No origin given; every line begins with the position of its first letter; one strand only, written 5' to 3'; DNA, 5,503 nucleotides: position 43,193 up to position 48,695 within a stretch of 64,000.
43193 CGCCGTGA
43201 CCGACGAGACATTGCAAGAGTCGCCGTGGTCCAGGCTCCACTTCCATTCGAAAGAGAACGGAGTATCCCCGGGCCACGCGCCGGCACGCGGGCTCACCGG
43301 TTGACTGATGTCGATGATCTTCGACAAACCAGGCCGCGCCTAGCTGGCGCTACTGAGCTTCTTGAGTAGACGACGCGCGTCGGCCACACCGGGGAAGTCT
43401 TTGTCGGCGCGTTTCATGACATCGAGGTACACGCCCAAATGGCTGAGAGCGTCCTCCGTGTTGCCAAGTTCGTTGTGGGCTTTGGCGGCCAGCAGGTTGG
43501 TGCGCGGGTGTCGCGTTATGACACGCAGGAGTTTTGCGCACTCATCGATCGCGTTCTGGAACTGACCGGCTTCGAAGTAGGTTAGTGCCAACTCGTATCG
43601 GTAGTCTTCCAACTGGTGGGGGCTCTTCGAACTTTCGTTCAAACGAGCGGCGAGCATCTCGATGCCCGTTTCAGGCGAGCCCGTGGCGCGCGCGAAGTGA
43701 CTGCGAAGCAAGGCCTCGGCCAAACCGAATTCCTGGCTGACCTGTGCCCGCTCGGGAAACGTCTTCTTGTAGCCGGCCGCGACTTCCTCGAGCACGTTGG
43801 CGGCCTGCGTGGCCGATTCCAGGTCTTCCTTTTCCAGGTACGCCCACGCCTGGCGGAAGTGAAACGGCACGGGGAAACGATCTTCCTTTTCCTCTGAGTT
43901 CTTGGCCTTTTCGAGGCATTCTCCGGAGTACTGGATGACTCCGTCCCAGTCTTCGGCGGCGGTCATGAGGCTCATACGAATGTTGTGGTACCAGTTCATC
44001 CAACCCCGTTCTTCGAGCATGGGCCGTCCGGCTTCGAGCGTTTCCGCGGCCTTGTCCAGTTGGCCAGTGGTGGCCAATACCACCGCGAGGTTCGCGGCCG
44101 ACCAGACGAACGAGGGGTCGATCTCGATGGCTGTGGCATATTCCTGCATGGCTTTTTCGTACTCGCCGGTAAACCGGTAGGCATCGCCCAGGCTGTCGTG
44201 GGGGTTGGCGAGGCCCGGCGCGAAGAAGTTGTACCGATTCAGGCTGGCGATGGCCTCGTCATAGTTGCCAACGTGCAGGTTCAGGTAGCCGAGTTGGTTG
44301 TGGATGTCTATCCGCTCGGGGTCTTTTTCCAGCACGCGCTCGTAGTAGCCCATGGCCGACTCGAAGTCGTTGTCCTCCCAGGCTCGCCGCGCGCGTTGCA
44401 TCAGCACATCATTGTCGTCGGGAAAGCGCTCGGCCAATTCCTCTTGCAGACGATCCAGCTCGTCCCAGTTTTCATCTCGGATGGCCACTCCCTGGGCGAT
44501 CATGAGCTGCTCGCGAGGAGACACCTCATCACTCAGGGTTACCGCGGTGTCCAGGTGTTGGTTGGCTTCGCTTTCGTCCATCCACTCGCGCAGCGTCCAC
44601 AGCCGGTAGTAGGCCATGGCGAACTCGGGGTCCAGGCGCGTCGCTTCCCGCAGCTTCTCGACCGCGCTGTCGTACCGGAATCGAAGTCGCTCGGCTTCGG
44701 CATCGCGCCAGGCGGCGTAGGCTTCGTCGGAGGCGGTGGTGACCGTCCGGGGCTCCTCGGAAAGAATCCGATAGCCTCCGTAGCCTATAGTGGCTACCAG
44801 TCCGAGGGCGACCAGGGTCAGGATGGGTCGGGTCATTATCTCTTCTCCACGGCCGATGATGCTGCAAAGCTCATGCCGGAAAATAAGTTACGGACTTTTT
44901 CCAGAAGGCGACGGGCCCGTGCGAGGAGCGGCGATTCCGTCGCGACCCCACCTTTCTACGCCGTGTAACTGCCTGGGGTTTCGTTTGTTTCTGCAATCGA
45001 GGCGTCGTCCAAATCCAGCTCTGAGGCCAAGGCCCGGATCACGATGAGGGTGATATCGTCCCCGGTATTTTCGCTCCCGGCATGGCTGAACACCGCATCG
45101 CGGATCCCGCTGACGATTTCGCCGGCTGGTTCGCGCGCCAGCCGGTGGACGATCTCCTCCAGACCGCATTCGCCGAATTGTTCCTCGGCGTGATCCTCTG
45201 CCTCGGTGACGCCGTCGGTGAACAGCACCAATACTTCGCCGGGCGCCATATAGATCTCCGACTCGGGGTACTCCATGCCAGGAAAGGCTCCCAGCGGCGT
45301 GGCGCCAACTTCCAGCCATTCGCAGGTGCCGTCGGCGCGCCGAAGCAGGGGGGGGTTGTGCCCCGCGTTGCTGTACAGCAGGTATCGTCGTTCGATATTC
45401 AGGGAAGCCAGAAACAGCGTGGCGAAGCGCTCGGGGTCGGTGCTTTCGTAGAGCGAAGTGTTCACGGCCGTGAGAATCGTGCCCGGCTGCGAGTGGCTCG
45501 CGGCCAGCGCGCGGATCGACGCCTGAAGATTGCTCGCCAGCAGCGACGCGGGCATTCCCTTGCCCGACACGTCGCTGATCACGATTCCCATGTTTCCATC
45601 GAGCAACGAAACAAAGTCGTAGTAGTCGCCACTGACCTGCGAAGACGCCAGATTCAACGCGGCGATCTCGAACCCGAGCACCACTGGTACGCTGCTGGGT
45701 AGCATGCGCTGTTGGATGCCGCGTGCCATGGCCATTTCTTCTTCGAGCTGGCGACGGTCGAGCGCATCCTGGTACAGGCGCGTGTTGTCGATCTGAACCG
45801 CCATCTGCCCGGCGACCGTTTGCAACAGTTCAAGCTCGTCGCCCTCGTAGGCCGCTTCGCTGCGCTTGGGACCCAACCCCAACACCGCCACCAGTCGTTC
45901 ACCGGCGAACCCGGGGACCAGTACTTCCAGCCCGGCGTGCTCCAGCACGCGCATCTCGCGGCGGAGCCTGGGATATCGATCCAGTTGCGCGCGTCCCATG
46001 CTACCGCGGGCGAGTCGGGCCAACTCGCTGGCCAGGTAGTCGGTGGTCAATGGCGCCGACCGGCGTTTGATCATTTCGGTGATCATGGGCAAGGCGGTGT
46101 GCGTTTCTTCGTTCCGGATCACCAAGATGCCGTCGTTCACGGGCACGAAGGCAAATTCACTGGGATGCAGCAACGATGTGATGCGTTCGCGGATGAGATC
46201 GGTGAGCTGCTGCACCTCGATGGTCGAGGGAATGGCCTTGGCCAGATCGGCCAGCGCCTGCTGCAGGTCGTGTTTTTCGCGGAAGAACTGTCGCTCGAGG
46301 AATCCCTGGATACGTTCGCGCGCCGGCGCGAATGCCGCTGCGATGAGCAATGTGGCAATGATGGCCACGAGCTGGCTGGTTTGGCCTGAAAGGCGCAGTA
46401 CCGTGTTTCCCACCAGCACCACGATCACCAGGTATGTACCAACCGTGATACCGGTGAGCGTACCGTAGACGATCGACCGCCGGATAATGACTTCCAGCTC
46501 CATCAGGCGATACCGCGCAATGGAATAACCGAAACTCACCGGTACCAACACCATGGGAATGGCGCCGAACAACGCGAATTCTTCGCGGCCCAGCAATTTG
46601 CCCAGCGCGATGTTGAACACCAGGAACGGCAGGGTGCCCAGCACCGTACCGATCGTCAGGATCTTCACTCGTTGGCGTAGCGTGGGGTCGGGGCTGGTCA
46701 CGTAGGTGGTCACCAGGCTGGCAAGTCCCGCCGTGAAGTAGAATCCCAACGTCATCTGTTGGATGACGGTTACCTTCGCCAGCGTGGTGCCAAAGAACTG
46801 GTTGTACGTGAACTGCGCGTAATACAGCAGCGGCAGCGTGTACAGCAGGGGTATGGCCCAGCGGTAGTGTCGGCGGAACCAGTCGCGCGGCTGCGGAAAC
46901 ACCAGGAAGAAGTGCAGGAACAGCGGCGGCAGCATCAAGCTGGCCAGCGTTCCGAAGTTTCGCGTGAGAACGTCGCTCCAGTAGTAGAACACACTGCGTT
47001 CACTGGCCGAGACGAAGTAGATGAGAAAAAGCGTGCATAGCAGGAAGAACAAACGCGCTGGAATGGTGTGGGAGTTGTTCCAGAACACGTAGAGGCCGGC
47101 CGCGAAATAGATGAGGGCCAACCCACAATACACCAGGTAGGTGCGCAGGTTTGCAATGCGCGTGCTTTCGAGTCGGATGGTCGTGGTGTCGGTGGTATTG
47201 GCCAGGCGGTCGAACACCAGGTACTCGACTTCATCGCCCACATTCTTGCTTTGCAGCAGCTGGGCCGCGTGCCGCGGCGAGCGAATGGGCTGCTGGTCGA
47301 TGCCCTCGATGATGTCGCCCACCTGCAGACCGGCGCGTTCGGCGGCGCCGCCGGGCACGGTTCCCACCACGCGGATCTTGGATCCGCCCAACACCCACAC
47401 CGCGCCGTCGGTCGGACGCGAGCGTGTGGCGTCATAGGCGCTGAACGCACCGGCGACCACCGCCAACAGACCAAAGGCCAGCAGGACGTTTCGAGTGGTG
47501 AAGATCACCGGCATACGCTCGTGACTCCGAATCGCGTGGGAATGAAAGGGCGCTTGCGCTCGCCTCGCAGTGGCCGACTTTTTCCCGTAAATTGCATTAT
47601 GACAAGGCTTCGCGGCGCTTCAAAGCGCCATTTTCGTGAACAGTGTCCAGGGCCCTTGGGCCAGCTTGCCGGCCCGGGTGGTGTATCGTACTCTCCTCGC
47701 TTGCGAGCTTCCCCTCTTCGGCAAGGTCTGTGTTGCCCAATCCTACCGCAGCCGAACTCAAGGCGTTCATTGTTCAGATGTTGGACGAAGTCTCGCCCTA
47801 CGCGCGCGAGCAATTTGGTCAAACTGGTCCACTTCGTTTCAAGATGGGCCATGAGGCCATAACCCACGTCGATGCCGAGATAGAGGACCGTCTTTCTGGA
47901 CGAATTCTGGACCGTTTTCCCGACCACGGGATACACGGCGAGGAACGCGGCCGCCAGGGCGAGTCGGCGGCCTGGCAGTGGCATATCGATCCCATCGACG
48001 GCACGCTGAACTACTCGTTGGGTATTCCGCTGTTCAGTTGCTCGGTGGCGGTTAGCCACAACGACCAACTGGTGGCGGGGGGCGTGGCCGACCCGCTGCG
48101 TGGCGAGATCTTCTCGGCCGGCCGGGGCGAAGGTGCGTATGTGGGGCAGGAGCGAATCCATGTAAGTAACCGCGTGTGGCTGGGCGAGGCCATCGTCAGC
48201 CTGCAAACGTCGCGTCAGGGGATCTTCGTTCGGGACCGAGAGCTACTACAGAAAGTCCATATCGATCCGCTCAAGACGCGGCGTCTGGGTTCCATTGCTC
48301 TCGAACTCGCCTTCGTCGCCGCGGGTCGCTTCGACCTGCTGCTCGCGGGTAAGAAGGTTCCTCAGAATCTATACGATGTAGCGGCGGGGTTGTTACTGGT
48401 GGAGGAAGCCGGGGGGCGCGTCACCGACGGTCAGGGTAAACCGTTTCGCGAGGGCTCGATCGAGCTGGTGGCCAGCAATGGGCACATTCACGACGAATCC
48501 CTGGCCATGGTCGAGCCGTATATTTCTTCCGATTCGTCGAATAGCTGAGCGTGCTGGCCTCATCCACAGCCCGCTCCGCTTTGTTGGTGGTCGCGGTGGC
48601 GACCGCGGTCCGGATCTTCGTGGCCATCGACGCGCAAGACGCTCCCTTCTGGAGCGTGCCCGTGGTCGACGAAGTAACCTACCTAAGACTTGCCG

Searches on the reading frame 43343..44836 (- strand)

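Call 56: search_protein_families(library=pfam, proteins=[window:43343-44836:-], max_evalue=0.00001)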
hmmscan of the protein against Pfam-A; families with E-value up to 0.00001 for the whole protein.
window:43343-44836:- (498 aa): 16 families
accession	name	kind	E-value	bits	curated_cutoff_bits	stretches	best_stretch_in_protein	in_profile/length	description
PF14559.12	TPR_19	-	4.7e-24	84.9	25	2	152-204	1-53/68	Tetratricopeptide repeat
PF07719.23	TPR_2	-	1.7e-23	81.2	27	0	213-242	4-33/34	Tetratricopeptide repeat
PF13414.12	TPR_11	-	1.4e-20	73.1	26.8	1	217-258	1-42/42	TPR repeat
PF13181.12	TPR_8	-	1.5e-19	68.9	25.7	0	216-242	7-33/34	Tetratricopeptide repeat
PF00515.34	TPR_1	-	1.5e-18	66.2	27.8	0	216-243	7-34/34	Tetratricopeptide repeat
PF13431.12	TPR_17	-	6.2e-18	63.9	24.4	0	164-197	1-34/34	Tetratricopeptide repeat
PF13428.12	TPR_14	-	4.2e-17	61.4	23.5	0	144-184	3-43/44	Tetratricopeptide repeat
PF13424.12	TPR_12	-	1.8e-13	50.9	30.1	0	414-474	7-75/77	Tetratricopeptide repeat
PF13432.12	TPR_16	-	3.2e-13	50.3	32.7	1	147-203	2-58/65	Tetratricopeptide repeat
PF12895.13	ANAPC3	-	5.3e-11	43.1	27.2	1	406-468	19-80/82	Anaphase-promoting complex, cyclosome, subunit 3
PF13174.12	TPR_6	-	9.2e-11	42.1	26.3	0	413-437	3-27/33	Tetratricopeptide repeat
PF24575.1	TPR_Slam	-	1.4e-09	38.7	35.2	0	117-184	21-89/104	Surface lipoprotein assembly modifier, N-terminal TPR repeats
PF13371.12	TPR_9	-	3.9e-08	33.6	35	0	151-202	4-55/73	Tetratricopeptide repeat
PF13176.12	TPR_7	-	1.3e-07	31.6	27.9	0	214-239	3-28/36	Tetratricopeptide repeat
PF09976.15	TPR_21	-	2.8e-06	27.6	25.5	0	121-238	52-174/193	Tetratricopeptide repeat-like domain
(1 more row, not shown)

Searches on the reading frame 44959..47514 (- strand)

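Call 56: search_protein_families(library=pfam, proteins=[window:44959-47514:-], max_evalue=0.00001)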
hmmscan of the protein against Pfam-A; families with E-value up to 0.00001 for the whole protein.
window:44959-47514:- (852 aa): 3 families
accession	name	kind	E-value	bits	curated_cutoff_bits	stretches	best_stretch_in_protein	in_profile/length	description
PF07228.17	SpoIIE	-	1.3e-49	169.2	25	1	639-827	2-190/192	Stage II sporulation protein E (SpoIIE)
PF17820.7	PDZ_6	-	4.3e-11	42.8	27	1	51-90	4-43/54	PDZ domain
PF00595.29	PDZ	-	1.9e-08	35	23.2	1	46-96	26-76/81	PDZ domain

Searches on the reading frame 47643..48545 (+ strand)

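Call 56: search_protein_families(library=pfam, proteins=[window:47643-48545:+], max_evalue=0.00001)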
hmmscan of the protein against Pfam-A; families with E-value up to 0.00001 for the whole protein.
window:47643-48545:+ (301 aa): 1 family
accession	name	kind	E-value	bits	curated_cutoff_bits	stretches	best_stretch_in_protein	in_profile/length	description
PF00459.30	Inositol_P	-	1.6e-46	159.4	27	1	69-288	38-264/271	Inositol monophosphatase family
